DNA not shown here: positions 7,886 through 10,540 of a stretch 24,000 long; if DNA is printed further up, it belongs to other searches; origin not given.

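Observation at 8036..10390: P1B-type ATPase with CPD in the transmembrane metal site and a Cys-less (SxxS) HMA domain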

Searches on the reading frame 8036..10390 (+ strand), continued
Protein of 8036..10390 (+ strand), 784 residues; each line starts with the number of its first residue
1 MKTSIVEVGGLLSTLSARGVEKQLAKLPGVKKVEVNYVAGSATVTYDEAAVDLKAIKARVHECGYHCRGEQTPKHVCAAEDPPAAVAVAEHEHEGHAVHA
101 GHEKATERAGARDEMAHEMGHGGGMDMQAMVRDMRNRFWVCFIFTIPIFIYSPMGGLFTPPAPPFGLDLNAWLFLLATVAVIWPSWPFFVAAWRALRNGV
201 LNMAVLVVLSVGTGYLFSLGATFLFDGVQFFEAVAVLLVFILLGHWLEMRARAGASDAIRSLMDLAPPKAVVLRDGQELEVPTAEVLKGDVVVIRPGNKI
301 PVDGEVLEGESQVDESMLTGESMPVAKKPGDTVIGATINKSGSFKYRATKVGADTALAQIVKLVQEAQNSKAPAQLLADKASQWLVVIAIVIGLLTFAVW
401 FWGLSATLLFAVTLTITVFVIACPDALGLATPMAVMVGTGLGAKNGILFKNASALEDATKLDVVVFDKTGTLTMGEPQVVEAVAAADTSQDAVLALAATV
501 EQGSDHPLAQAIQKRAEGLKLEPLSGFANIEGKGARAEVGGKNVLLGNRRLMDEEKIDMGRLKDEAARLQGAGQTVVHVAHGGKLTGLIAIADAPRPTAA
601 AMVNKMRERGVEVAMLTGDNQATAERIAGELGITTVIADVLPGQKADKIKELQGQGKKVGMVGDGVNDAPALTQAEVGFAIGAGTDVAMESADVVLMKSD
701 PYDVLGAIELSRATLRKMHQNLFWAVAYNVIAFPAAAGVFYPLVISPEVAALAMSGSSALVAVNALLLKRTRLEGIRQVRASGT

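Call 40: find_related_loci(query=window:8036-10390:+, collection=genome_contigs, flank=10000)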
Query window:8036-10390:+ (784 aa) in genome_contigs; peptide patterns used: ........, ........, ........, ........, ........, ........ (x = any residue, [..] = any of these).
339 stretches matched a pattern; 313 encode a relative of the query (tblastn E <= 1e-3); the best 80 are kept; 80 distinct loci.
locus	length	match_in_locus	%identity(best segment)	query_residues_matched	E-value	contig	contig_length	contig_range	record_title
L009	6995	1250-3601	89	1-782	0e+0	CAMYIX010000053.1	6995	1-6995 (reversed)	MAG: uncultured Ectothiorhodospiraceae bacterium isolate ES_Gamma_052 genome assembly, contig: scaffold_3826, whole geno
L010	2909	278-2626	88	1-783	0e+0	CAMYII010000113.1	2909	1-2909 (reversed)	MAG: Acidiferrobacterales bacterium isolate ES_Gamma_002 genome assembly, contig: scaffold_9416, whole genome shotgun se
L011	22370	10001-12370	87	1-784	0e+0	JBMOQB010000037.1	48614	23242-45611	MAG: Pseudomonadota bacterium isolate Betzabe_MAG143 MAG143_37, whole genome shotgun sequence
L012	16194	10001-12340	87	1-780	0e+0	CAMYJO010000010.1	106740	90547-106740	MAG: uncultured Gammaproteobacteria bacterium isolate ES_Gamma_034 genome assembly, contig: scaffold_162, whole genome s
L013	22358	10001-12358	86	1-778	0e+0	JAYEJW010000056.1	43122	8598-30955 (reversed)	MAG: Pseudomonadota bacterium isolate MAG153 MAG153_56, whole genome shotgun sequence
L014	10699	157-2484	86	1-778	0e+0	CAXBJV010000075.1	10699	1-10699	MAG TPA_asm: uncultured Woeseiaceae bacterium isolate ERR2762122_metabat2_19 genome assembly, contig: ERZ3421826.9354, w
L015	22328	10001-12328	86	1-778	0e+0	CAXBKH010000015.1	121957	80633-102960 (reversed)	MAG TPA_asm: uncultured bacterium isolate ERR2762155_maxbin2_30 genome assembly, contig: ERZ3421563.112, whole genome sh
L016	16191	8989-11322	89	1-781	0e+0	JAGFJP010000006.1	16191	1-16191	MAG: Thiogranum sp. isolate mag.26 k127_3133450, whole genome shotgun sequence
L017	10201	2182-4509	86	1-778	0e+0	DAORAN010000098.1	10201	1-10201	MAG TPA_asm: Woeseiaceae bacterium isolate AMR_MDS_0957 NODE_1046_length_10201_cov_13.073329, whole genome shotgun seque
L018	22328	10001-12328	86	1-777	0e+0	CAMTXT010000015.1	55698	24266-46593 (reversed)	MAG: uncultured Nitrosomonadales bacterium isolate G02_MAG_00005 genome assembly, contig: G02_MAG_00005_000000000021, wh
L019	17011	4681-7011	87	1-777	0e+0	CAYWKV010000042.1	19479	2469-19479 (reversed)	MAG TPA_asm: uncultured Gammaproteobacteria bacterium isolate SRP144015_co1_99 genome assembly, contig: NODE_1408_length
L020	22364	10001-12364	86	1-781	0e+0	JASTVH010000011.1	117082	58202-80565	Marinobacteraceae bacterium S3BR75-40.1 NODE_11_length_117082_cov_41.670976, whole genome shotgun sequence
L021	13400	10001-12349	86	1-776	0e+0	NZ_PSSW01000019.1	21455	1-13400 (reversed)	Marinobacter flavimaris strain LMG 23834 MDHKLMBL_19, whole genome shotgun sequence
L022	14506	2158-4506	86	1-776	0e+0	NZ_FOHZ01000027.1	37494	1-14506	Marinobacter segnicrescens strain CGMCC 1.6489, whole genome shotgun sequence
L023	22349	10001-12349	86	1-776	0e+0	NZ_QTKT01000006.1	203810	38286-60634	Marinobacter lipolyticus strain AESS41 NODE_6_length_203810_cov_58.862, whole genome shotgun sequence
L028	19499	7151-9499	85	1-776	0e+0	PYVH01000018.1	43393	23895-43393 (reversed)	Marinobacter sp. B9-2 NODE_18_length_43393_cov_77.7273, whole genome shotgun sequence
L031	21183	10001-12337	86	6-780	0e+0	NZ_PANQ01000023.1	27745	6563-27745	MAG: Porticoccus sp. isolate SAT26 299843, whole genome shotgun sequence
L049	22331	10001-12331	80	1-775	0e+0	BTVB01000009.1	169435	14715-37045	MAG: Gemmatimonadota bacterium AMX-MBFR-53 DNA, sequence09, whole genome shotgun sequence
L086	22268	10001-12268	75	1-776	0e+0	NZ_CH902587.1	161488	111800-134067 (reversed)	Roseovarius sp. 217 1099463000296, whole genome shotgun sequence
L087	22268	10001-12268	75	1-776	0e+0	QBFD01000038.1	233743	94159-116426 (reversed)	Sulfitobacter sp. DFL-14 JP42_contig000039, whole genome shotgun sequence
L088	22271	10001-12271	75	1-777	0e+0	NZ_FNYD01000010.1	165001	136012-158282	Cribrihabitans marinus strain DSM 29340, whole genome shotgun sequence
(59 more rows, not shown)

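Call 47: find_encoding_contigs(protein=P0048, flank=8000, max_places=1)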
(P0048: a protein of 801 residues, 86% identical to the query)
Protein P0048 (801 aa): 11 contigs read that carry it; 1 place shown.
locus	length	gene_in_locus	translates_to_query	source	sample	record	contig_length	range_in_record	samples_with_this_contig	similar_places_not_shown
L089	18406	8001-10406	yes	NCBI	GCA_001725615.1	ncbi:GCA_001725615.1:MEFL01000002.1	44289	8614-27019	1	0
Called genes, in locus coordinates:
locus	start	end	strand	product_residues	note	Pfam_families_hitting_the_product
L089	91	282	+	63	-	PF11154:DUF2934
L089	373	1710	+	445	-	PF25371:DUF7884, PF02353:CMAS, PF07021:MetW (weak), PF13489:Methyltransf_23, PF13847:Methyltransf_31, PF08241:Methyltransf_11, PF08242:Methyltransf_12, PF13649:Methyltransf_25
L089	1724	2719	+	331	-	PF01370:Epimerase, PF04321:RmlD_sub_bind, PF16363:GDP_Man_Dehyd (weak)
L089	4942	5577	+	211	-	PF00571:CBS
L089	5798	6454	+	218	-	PF04191:PEMT (weak)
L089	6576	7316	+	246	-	PF27139:Aq_1264_TM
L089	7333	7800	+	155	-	-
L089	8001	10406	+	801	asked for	PF00403:HMA, PF00122:E1-E2_ATPase, PF00702:Hydrolase, PF08282:Hydrolase_3 (faint), PF12710:HAD (weak)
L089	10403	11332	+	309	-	PF00483:NTP_transferase, PF12804:NTP_transf_3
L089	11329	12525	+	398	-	PF06965:Na_H_antiport_1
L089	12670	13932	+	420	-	PF00871:Acetate_kinase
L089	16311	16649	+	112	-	PF00300:His_Phos_1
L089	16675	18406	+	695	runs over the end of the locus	PF02922:CBM_48, PF00128:Alpha-amylase, PF21156:ISOA1-3_C, PF21331:Isoamylase_C (weak)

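Call 48: find_encoding_contigs(protein=P0117, flank=8000, max_places=1)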
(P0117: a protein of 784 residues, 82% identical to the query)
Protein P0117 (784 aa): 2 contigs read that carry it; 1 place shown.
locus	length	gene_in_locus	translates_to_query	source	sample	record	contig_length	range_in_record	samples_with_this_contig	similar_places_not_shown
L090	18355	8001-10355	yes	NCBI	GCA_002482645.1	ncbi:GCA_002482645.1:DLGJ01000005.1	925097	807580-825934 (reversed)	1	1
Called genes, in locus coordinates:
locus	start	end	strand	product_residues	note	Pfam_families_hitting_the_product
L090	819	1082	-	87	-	-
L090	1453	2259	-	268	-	PF00892:EamA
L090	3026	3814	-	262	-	PF03976:PPK2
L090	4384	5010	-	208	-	PF01928:CYTH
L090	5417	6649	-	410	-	PF25371:DUF7884, PF02353:CMAS, PF13489:Methyltransf_23, PF05175:MTS, PF08241:Methyltransf_11, PF08242:Methyltransf_12, PF13649:Methyltransf_25, PF13847:Methyltransf_31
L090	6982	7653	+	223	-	PF04542:Sigma70_r2, PF08281:Sigma70_r4_2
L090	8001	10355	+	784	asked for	PF00403:HMA, PF00122:E1-E2_ATPase, PF00702:Hydrolase, PF12710:HAD (faint)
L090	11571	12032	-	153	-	PF11604:CusF_Ec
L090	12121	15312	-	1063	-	PF00873:ACR_tran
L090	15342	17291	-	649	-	PF19335:HMBD, PF25919:BSH_CusB, PF25869:3HB_CusB, PF25954:Beta-barrel_RND_2, PF25975:CzcB_C (faint), PF25989:YknX_C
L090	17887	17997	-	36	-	-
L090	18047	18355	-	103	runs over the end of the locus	PF07291:MauE (weak)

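Call 49: find_encoding_contigs(protein=P0070, flank=8000, max_places=1)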
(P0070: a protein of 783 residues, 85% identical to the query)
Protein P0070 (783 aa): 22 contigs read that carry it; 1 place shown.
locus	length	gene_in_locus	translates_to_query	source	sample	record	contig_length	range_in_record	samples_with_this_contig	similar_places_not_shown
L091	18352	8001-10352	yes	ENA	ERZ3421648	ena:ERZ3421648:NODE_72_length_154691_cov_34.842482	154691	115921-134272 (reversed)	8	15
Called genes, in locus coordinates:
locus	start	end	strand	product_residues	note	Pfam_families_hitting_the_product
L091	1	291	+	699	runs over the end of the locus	PF02922:CBM_48, PF00128:Alpha-amylase, PF21156:ISOA1-3_C, PF21331:Isoamylase_C (weak)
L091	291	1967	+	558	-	PF02878:PGM_PMM_I, PF02879:PGM_PMM_II, PF02880:PGM_PMM_III, PF00408:PGM_PMM_IV (weak)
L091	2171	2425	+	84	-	PF00403:HMA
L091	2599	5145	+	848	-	PF11897:DUF3417, PF00343:Phosphorylase, PF28476:GlgP_C (weak)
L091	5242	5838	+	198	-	PF04011:LemA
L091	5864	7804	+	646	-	PF01435:Peptidase_M48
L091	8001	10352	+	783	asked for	PF00403:HMA, PF00122:E1-E2_ATPase, PF00702:Hydrolase, PF12710:HAD (weak), PF08282:Hydrolase_3 (faint)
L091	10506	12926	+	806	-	PF01326:PPDK_N, PF00391:PEP-utilizers, PF02896:PEP-utilizers_C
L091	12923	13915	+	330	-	PF00389:2-Hacid_dh, PF02826:2-Hacid_dh_C, PF03446:NAD_binding_2 (weak)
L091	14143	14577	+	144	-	PF07885:Ion_trans_2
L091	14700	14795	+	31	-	-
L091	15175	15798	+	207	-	PF20334:DUF6629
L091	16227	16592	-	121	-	PF13610:DDE_Tnp_IS240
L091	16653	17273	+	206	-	-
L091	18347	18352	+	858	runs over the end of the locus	PF07715:Plug, PF00593:TonB_dep_Rec_b-barrel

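Call 68: predict_structure(alignment_id=A1)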
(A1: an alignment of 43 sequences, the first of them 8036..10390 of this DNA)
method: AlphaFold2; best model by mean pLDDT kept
length: 784 residues; sequences in the alignment: 43
mean_pLDDT: 53.0   pTM: 0.29
mean pLDDT of the five models: 53.0, 50.3, 50.1, 49.9, 47.0
residues with pLDDT >= 90: 23; 70-90: 183; 50-70: 178; < 50: 400
segments of 3 or more residues with pLDDT < 50: 64-131, 153-157, 191-268, 315-323, 356-459, 468-476, 594-599, 663-667, 677-784
pLDDT, mean of each block of 10 residues (from residue 1): 83 67 82 82 88 81 42 36 26 23 24 32 36 52 60 52 69 66 55 43 41 44 44 44 40 32 40 76 71 64 71 44 58 60 70 51 36 29 38 44 43 41 30 26 26 36 57 52 88 89 63 84 76 74 84 83 82 76 89 48 59 66 65 67 66 70 49 50 34 33 34 35 33 29 28 27 27 28 34
secondary structure, 60 per line:
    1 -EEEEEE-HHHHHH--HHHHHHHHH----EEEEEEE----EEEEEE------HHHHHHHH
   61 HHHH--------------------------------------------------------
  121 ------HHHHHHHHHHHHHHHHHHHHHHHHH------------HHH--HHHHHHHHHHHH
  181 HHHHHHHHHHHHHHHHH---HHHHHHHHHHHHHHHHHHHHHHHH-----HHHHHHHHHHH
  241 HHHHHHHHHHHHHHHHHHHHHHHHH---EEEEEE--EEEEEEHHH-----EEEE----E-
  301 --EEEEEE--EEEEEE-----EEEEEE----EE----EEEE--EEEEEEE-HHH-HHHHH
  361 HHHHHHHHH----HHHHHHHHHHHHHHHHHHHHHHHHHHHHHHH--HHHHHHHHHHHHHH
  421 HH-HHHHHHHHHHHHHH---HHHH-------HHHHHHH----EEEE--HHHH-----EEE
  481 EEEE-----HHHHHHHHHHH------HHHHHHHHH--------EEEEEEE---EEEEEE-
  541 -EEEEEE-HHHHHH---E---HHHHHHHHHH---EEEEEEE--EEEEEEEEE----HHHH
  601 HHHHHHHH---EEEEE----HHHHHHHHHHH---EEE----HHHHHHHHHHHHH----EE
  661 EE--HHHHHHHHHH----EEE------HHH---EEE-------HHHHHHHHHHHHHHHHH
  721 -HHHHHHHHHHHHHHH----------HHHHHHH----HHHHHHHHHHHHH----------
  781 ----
elements in order (helices of 4 or more, strands of 3 or more residues): E2-7 H9-14 H17-25 E30-36 E41-46 H53-64 H127-151 H169-197 H201-224 H230-265 E269-274 E277-282 E291-294 E303-308 E311-316 E322-327 E338-341 E344-350 H356-369 H374-404 H407-422 H424-437 H441-444 H452-458 E463-466 H469-472 E478-484 H490-500 H507-515 E524-530 E534-539 E542-547 H549-554 H562-571 E575-581 E584-592 H597-608 E612-616 H621-631 E635-637 H642-654 E659-662 H665-674 E679-681 E694-696 H704-720 H722-736 H747-753 H758-770

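Call 76: list_cluster_members(proteins=[window:8036-10390:+, P0123, P0124, P0125])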
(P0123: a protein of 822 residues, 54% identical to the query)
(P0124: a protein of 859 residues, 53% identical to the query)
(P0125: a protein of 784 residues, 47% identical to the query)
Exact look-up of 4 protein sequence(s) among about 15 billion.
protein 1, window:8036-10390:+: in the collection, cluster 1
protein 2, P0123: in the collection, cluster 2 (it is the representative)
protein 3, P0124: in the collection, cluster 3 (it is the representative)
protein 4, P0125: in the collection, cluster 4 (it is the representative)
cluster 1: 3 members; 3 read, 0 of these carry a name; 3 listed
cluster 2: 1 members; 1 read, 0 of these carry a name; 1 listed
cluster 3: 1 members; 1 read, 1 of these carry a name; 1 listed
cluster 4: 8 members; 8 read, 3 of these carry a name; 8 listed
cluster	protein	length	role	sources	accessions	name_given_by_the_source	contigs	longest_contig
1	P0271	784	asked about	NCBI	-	-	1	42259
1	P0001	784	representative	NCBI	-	-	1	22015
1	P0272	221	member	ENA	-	-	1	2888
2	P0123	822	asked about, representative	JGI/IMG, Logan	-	-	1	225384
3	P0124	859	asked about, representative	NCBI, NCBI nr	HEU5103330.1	MAG TPA: heavy metal translocating P-type ATPase [Roseiflexaceae bacterium] | heavy metal translocating P-type ATPase [Roseiflexaceae bacterium]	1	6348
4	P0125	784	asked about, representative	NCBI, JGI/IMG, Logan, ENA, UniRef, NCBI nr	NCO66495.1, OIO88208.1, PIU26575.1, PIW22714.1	MAG: copper-translocating P-type ATPase [Candidatus Aquicultor secundus] | Copper-translocating P-type ATPase n=1 Tax=Candidatus Aquicultor secundus TaxID=1973895 ... | copper-translocating P-type ATPase [Candidatus Aquicultor secundus]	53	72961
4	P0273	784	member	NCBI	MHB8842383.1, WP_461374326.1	MAG: heavy metal translocating P-type ATPase [Candidatus Aquicultor sp.]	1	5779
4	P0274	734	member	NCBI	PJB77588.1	MAG: copper-translocating P-type ATPase, partial [Candidatus Aquicultor secundus]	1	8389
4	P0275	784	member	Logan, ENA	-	-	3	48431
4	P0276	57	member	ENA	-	-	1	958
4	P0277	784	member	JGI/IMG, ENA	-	-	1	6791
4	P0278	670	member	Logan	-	-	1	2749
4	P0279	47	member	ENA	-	-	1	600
